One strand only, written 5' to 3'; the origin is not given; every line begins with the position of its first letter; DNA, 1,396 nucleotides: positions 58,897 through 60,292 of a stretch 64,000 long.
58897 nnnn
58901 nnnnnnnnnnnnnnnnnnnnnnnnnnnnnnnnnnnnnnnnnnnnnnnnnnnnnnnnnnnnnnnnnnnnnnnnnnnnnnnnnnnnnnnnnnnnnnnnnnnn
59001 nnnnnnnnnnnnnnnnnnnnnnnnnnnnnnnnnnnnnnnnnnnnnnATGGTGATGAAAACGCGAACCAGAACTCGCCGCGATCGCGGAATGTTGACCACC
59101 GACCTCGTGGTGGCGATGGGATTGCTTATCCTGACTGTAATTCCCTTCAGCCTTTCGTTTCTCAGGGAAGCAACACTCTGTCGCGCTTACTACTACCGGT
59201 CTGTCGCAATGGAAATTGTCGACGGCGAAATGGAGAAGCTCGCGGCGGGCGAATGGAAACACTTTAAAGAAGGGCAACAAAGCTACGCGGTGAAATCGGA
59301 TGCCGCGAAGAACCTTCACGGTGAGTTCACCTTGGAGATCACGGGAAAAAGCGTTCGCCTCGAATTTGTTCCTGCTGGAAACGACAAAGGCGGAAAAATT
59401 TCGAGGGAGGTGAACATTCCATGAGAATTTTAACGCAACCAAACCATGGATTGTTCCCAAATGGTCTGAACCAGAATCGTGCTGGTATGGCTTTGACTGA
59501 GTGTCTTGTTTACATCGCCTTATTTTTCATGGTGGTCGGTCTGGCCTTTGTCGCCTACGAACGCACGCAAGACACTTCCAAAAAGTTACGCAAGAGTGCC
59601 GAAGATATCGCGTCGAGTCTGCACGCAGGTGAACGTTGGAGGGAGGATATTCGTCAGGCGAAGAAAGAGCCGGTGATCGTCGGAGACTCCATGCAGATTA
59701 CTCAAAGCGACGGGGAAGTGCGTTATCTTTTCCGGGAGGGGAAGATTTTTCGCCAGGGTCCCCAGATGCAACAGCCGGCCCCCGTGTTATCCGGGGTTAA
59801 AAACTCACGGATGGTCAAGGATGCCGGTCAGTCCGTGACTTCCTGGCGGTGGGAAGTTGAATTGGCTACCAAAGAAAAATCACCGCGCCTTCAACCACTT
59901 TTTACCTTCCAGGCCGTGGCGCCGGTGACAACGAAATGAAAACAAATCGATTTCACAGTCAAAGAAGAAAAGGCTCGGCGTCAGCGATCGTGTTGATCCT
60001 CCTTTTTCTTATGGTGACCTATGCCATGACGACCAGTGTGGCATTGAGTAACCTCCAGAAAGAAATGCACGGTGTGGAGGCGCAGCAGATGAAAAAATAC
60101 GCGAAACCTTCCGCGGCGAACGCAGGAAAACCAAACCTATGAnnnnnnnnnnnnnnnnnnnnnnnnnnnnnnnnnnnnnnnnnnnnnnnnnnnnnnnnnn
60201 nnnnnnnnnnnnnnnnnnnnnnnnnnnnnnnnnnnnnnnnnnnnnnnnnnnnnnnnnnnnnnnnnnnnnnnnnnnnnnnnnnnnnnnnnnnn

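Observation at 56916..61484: Compact, translationally coupled secretion/pilus-like operon with duplicated platform protein, four micro-pilin-like genes and a short ATPase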

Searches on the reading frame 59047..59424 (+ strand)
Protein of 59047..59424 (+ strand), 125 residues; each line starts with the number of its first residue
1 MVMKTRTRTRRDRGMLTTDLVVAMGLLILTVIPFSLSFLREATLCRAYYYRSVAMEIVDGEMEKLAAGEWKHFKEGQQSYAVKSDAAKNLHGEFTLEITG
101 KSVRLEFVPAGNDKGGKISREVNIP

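Call 3: search_protein_families(library=pfam, proteins=[window:59047-59424:+], max_evalue=0.1)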
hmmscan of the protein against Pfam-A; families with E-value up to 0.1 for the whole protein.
window:59047-59424:+ (125 aa): 0 families

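Call 4: search_protein_families(library=ncbifam, proteins=[window:59047-59424:+], max_evalue=0.1)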
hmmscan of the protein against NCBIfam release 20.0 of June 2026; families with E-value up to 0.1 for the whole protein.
window:59047-59424:+ (125 aa): 0 families

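Call 23: find_homologous_proteins(query=A1, max_evalue=0.001)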
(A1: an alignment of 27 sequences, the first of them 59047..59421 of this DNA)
Query A1 (27 sequences) (125 aa, profile of the alignment): 3627 proteins with E <= 0.001 among 7399 candidates; the best 120 are listed.
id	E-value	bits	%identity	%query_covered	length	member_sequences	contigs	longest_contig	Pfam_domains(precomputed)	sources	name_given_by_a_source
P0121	8.6e-52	192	54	99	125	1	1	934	-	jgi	-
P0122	2.2e-51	191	46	99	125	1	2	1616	-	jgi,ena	jgi:hypothetical protein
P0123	2.8e-51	190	46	99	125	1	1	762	-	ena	-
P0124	3.4e-51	190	49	97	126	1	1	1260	-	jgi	jgi:hypothetical protein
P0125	3.5e-51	190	46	99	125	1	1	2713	-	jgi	jgi:hypothetical protein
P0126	5.1e-51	190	55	91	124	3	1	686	-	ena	-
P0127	6.2e-51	189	53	99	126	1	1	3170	-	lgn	-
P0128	6.7e-51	189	42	99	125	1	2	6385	-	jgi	jgi:hypothetical protein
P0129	6.7e-51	189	45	99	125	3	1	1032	-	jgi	-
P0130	7.7e-51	189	54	99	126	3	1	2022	-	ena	-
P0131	9.4e-51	189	56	91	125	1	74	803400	-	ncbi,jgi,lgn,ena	ncbi:MAG: hypothetical protein ABSE97_05105 [Verrucomicrobiota bacterium]|jgi:hypothetical protein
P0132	9.4e-51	189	46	99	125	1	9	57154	-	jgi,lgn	jgi:hypothetical protein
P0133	9.9e-51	189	47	99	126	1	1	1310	-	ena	-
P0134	1.0e-50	189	55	95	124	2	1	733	-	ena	-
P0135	1.1e-50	188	52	99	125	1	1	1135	-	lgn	-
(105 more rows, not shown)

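Call 37: predict_structure(alignment_id=A2)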
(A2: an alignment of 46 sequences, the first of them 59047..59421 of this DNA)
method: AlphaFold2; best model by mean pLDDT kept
length: 125 residues; sequences in the alignment: 46
mean_pLDDT: 88.3   pTM: 0.68
mean pLDDT of the five models: 88.3, 87.7, 87.4, 87.1, 86.5
residues with pLDDT >= 90: 91; 70-90: 21; 50-70: 10; < 50: 3
segments of 3 or more residues with pLDDT < 50: 1-3
pLDDT, mean of each block of 10 residues (from residue 1): 54 79 95 92 92 95 93 94 89 94 95 87 90
secondary structure, 60 per line:
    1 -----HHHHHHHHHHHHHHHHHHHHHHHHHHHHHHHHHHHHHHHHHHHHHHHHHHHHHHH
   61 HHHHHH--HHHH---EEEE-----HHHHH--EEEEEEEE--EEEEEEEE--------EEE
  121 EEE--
elements in order: H6-66 H69-72 E76-79 H85-89 E92-99 E102-109 E118-123

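Call 39: fold_search(model_id=the predicted structure, library=pdb)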
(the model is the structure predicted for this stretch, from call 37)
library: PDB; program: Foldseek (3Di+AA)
matches with E <= 10: 671; with E <= 0.001: 0
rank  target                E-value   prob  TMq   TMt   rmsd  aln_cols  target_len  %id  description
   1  6utu_A                5.1e-02  0.82  0.30  0.49   5.2        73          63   12  Crystal structure of minor pseudopilin ternary complex of XcpVWX from the Type 2 secretion system of Pseudomonas aerug (released 2020-09-02)
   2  3q9q_A                4.7e-01  0.47  0.27  0.42   6.3        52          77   13  HspB1 fragment second crystal form (released 2011-07-06)
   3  7tid_H                6.4e-01  0.51  0.23  0.12   2.3        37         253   19  Structure of the yeast clamp loader (Replication Factor C RFC) bound to the sliding clamp (Proliferating Cell Nuclear  (released 2022-02-16)
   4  5dpq_A                6.4e-01  0.47  0.26  0.25   4.1        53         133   11  Crystal Structure of E72A mutant of domain swapped dimer Human Cellular Retinol Binding Protein (released 2016-09-14)
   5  5jne_H                6.4e-01  0.38  0.22  0.11   2.7        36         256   19  E2-SUMO-Siz1 E3-SUMO-PCNA complex (released 2016-08-10)
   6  2it9_A                7.3e-01  0.41  0.34  0.35   4.6        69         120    7  Crystal structure of a protein with unknown function from DUF155 family (YP_292156.1) from Prochlorococcus sp. NATL2A  (released 2006-11-28)
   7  6e50                  7.3e-01  0.41  0.26  0.25   4.2        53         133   11  Crystal structure of the apo domain-swapped dimer Q108K:K40L:T51F mutant of human Cellular Retinol Binding Protein II (released 2019-10-16)
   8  8bk2_B                7.3e-01  0.08  0.17  0.13   7.1        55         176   16  X-ray structure of meningococcal factor H binding protein variant 2 in complex with a specific and bactericidal human  (released 2023-11-22)
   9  5cyb                  7.8e-01  0.60  0.28  0.37   2.7        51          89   14  Structure of a lipocalin lipoprotein affecting virulence in Streptococcus pneumoniae (released 2016-09-14)
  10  2ra8                  7.8e-01  0.47  0.26  0.10   4.1        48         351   10  Crystal structure of the Q64V53_BACFR protein from Bacteroides fragilis. Northeast Structural Genomics Consortium target (released 2007-09-25)
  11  1sxj_G                7.8e-01  0.38  0.22  0.11   2.8        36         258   19  Crystal Structure of the Eukaryotic Clamp Loader (Replication Factor C, RFC) Bound to the DNA Sliding Clamp (Prolifera (released 2004-06-22)
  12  4m5t_C                7.8e-01  0.21  0.24  0.34   7.2        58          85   14  Disulfide trapped human alphaB crystallin core domain in complex with C-terminal peptide (released 2014-04-09)
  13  6on7_A                8.3e-01  0.41  0.26  0.25   4.2        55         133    9  Crystal Structure of Apo Domain-Swapped Dimer Q108K:T51D:A28C:L36C Mutant of Human Cellular Retinol Binding Protein II (released 2019-10-16)
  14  6e5q                  8.8e-01  0.38  0.26  0.25   4.1        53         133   11  Crystal structure of the apo domain-swapped dimer Q108K:T51D:A28H mutant of human Cellular Retinol Binding Protein II (released 2019-10-16)
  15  6a27_A                8.8e-01  0.28  0.24  0.16   3.7        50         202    8  Crystal structure of PprA W183R mutant form 1 (released 2018-12-26)
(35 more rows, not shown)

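Call 95: search_solved_structures(query=A2, max_evalue=1)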
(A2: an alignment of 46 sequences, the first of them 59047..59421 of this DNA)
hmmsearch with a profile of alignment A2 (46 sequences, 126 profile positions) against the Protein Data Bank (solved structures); distinct sequences matched with E-value up to 1: 0.

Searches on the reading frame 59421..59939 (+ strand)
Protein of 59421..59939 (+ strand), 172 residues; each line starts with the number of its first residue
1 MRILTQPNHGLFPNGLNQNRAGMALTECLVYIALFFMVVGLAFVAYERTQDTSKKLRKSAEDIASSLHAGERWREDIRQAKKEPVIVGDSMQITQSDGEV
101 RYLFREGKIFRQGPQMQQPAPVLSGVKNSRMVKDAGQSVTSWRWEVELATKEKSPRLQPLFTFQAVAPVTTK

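Call 3: search_protein_families(library=pfam, proteins=[window:59421-59939:+], max_evalue=0.1)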
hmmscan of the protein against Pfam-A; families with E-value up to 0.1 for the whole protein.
window:59421-59939:+ (172 aa): 0 families

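Call 4: search_protein_families(library=ncbifam, proteins=[window:59421-59939:+], max_evalue=0.1)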
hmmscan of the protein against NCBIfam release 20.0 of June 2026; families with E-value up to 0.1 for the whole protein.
window:59421-59939:+ (172 aa): 2 families
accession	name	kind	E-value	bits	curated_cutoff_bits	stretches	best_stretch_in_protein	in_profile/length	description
NF007660.0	PRK10332.1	equivalog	0.059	13.9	86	0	18-93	6-71/107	prepilin-type N-terminal cleavage/methylation domain-containing protein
NF049847.1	FtsL_COG5462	equivalog_domain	0.098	12.3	50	0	29-61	2-37/85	cell division protein FtsL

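Call 30: find_homologous_proteins(query=A3, max_evalue=0.001)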
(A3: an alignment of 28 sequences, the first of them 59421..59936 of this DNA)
Query A3 (28 sequences) (172 aa, profile of the alignment): 180 proteins with E <= 0.001 among 8000 candidates; the best 120 are listed.
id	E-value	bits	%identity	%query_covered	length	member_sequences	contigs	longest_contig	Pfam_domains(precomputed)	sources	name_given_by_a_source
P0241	1.9e-62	228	46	97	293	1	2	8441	-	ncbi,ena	ncbi:MAG: hypothetical protein AAB466_11665 [Verrucomicrobiota bacterium]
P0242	2.4e-62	227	47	87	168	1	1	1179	-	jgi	jgi:hypothetical protein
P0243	7.0e-62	226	45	84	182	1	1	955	-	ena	-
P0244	8.9e-62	226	46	88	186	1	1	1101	-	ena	-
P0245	1.2e-61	225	48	92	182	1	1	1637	-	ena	-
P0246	2.6e-61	224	45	95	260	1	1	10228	-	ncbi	-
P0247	5.3e-61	223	45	84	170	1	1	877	-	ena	-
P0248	7.0e-61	223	48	90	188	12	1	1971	-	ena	-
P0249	7.0e-61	223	41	95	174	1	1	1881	-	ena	-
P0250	8.1e-61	223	51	85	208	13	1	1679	-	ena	-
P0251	9.3e-61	222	43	90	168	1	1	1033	-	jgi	jgi:hypothetical protein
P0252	1.8e-60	221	50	91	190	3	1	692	-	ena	-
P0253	2.0e-60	221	50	85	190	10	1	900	-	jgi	-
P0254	2.0e-60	221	44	84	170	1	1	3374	-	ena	-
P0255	2.1e-60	221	50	85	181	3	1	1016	-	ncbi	-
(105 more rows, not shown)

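Call 44: predict_structure(alignment_id=A4)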
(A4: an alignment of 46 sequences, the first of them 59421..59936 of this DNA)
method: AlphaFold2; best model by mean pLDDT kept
length: 172 residues; sequences in the alignment: 46
mean_pLDDT: 87.9   pTM: 0.72
mean pLDDT of the five models: 87.9, 87.8, 86.2, 84.9, 84.8
residues with pLDDT >= 90: 126; 70-90: 21; 50-70: 19; < 50: 6
segments of 3 or more residues with pLDDT < 50: 1-3
pLDDT, mean of each block of 10 residues (from residue 1): 51 53 83 97 98 93 96 97 94 96 97 95 96 90 95 81 89 54
secondary structure, 60 per line:
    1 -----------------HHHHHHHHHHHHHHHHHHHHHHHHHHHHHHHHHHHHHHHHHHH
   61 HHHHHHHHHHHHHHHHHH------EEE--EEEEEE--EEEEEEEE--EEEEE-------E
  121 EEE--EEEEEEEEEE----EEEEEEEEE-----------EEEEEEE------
elements in order: H18-78 E85-87 E90-95 E98-105 E108-112 E120-123 E126-135 E140-148 E160-166

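Call 46: fold_search(model_id=the predicted structure, library=pdb)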
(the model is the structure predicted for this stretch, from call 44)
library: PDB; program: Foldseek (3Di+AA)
matches with E <= 10: 622; with E <= 0.001: 0
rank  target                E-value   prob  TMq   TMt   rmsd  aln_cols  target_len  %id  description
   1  4khb_G                1.2e-01  0.41  0.18  0.25   7.0        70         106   18  Structure of the Spt16D Pob3N heterodimer (released 2013-05-29)
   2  7nky_O                2.1e-01  0.54  0.23  0.11   7.8        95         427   14  RNA Polymerase II-Spt4/5-nucleosome-FACT structure (released 2021-07-07)
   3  6ke6_3F               2.7e-01  0.28  0.18  0.09   8.1        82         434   13  3.4 angstrom cryo-EM structure of yeast 90S small subunit preribosome (released 2020-08-05)
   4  8yvm_A                2.9e-01  0.18  0.18  0.10  10.9       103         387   13  Neuraminidase of A/Switzerland/9715293/2013 H3N2 in complex with CAV-F34 Fab (released 2025-07-02)
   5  2gia_G                3.4e-01  0.07  0.16  0.17  16.3       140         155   12  Crystal structures of trypanosoma bruciei MRP1/MRP2 (released 2006-09-05)
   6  4k15_B                3.6e-01  0.13  0.16  0.20  14.3        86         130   15  2.75 Angstrom Crystal Structure of Hypothetical Protein lmo2686 from Listeria monocytogenes EGD-e (released 2013-04-17)
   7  2gia_A                3.6e-01  0.07  0.16  0.17  16.3       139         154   12  Crystal structures of trypanosoma bruciei MRP1/MRP2 (released 2006-09-05)
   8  3tvv_B                3.8e-01  0.47  0.22  0.17   6.1        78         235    8  Structure of the tandem PH domains of Rtt106 (residues 68-315) (released 2012-02-01)
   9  4k15_C                3.8e-01  0.14  0.17  0.21  14.1        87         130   15  2.75 Angstrom Crystal Structure of Hypothetical Protein lmo2686 from Listeria monocytogenes EGD-e (released 2013-04-17)
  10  2gid_G                4.3e-01  0.07  0.14  0.15  13.0       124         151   12  Crystal structures of trypanosoma bruciei MRP1/MRP2 (released 2006-09-05)
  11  7pfp_C                5.0e-01  0.28  0.23  0.11  11.6       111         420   11  Full-length cryo-EM structure of the native human uromodulin (UMOD)/Tamm-Horsfall protein (THP) filament (released 2022-03-16)
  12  6zqb_CH               5.6e-01  0.28  0.22  0.11   9.1        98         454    8  Cryo-EM structure of the 90S pre-ribosome from Saccharomyces cerevisiae, state B2 (released 2020-09-23)
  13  9a1f_R                5.9e-01  0.60  0.35  0.46   6.8       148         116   15  Integrative structure of the XcpGHIJK pseudo pilus filament model of a type II secretion system (released 2021-06-18)
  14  6tqk_C                5.9e-01  0.28  0.24  0.26  10.8       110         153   11  Cryo-EM of native human uromodulin (UMOD)/Tamm-Horsfall protein (THP) filament. (released 2020-11-04)
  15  8y9n_A                5.9e-01  0.20  0.23  0.07   8.8        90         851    8  Cas12h1-crRNA-dsDNA ternary complex (released 2025-02-12)
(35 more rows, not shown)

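Call 96: search_solved_structures(query=A4, max_evalue=1)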
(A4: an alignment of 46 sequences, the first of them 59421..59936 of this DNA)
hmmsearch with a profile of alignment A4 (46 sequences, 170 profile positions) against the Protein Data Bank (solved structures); distinct sequences matched with E-value up to 1: 5.
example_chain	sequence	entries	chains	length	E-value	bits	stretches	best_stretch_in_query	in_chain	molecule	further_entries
9laa_A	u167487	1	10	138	0.064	16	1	8-47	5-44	Type IV pilin protein PilA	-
9egp_A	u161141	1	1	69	0.14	15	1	9-48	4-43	Geopilin domain 1 protein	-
7tgg_A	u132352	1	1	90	0.19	14.5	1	8-47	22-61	Geopilin domain 1 protein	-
3dfg_A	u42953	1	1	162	0.32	13.8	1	46-93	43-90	Regulatory protein recX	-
9y6s_4K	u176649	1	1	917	0.96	12.2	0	39-120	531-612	IJAP1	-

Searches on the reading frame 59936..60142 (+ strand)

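Call 3: search_protein_families(library=pfam, proteins=[window:59936-60142:+], max_evalue=0.1)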
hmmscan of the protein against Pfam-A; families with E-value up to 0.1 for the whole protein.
window:59936-60142:+ (68 aa): 1 family
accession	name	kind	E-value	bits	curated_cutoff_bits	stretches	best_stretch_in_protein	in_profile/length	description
PF14965.11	BRI3BP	-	0.042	13.8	27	1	11-42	123-154/179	Negative regulator of p53/TP53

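Call 4: search_protein_families(library=ncbifam, proteins=[window:59936-60142:+], max_evalue=0.1)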
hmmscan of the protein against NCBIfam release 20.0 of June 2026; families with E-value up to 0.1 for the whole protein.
window:59936-60142:+ (68 aa): 0 families
